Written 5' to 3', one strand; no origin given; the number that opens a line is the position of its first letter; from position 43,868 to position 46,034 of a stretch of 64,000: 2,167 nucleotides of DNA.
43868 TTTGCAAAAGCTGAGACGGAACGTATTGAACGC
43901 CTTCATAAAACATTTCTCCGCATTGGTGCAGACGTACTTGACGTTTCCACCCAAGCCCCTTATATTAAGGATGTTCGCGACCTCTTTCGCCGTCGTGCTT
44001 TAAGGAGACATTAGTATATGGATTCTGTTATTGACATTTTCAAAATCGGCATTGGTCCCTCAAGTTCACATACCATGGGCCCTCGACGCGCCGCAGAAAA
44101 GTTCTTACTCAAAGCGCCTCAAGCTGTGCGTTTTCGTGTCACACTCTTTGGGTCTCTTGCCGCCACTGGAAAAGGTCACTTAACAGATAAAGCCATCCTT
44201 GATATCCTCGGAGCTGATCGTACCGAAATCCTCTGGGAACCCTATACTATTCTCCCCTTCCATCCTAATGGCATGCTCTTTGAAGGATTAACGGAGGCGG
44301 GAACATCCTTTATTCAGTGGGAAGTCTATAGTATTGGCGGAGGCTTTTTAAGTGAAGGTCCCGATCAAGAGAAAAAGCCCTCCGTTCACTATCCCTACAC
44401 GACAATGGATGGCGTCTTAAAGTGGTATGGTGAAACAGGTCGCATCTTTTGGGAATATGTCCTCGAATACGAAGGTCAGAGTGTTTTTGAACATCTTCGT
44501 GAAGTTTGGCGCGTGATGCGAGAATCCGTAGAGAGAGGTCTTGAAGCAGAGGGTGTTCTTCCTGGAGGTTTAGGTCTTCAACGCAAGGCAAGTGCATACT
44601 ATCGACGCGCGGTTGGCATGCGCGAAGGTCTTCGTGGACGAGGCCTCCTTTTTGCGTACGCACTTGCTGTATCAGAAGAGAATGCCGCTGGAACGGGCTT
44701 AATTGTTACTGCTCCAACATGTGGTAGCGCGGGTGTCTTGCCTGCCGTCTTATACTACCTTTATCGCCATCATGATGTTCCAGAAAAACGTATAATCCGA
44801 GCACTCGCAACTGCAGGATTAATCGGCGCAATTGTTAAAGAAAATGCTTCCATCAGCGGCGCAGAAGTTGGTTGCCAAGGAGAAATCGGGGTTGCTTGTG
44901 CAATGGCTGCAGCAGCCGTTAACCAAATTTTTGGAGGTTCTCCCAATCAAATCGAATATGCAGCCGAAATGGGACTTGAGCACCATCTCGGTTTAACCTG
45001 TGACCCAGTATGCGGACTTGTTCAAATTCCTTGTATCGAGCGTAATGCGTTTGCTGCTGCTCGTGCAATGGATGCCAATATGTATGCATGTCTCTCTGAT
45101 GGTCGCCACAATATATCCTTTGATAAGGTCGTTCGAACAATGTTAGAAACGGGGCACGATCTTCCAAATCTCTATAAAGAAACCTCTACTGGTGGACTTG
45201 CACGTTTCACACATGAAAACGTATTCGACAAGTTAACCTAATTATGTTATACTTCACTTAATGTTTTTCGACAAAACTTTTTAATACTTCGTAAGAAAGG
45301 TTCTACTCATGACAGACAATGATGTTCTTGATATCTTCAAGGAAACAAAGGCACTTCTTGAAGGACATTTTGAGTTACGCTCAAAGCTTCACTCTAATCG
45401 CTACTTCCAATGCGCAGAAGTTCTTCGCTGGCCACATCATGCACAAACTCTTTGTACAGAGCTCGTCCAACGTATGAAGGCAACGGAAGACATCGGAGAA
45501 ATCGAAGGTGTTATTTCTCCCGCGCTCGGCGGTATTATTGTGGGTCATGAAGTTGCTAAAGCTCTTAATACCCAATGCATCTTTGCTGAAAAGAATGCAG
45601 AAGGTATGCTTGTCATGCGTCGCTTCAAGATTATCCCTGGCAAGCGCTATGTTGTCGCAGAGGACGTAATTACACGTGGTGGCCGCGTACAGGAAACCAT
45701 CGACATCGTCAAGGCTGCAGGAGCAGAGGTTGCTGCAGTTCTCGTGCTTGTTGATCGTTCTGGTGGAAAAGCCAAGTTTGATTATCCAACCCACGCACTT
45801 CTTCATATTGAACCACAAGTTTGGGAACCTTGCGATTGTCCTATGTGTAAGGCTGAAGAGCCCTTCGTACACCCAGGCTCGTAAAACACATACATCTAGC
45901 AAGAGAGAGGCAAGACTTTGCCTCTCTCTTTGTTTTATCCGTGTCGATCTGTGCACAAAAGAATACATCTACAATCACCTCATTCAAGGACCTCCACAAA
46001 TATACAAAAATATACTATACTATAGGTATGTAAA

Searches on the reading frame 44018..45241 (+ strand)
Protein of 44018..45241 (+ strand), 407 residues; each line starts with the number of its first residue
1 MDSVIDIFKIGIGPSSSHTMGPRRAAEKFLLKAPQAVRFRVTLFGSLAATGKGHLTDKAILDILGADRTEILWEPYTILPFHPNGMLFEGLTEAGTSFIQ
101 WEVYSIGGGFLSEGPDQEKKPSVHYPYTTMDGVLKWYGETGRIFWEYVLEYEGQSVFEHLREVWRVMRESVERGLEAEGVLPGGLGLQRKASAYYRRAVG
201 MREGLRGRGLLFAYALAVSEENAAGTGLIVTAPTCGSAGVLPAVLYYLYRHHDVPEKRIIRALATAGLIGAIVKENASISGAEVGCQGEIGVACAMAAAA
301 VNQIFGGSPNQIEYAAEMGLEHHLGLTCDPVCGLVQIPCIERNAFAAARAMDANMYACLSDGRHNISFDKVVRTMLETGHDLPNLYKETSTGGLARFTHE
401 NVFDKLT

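Call 24: search_protein_families(library=pfam, proteins=[window:44018-45241:+], max_evalue=0.00001)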
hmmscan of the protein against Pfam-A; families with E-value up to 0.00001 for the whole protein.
window:44018-45241:+ (407 aa): 2 families
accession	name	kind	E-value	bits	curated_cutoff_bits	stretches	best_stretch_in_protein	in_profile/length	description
PF03313.21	SDH_alpha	-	7.6e-78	262.2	26.4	1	153-395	23-260/260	Serine dehydratase alpha chain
PF03315.21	SDH_beta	-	2.7e-31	109.4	26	2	3-61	1-65/155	Serine dehydratase beta chain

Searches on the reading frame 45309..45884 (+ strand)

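Call 24: search_protein_families(library=pfam, proteins=[window:45309-45884:+], max_evalue=0.00001)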
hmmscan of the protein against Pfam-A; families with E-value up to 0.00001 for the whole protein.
window:45309-45884:+ (191 aa): 1 family
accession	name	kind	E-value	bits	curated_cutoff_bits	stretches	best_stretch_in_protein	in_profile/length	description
PF00156.33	Pribosyltran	-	5.2e-08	32.8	26.3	1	67-168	32-144/158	Phosphoribosyl transferase domain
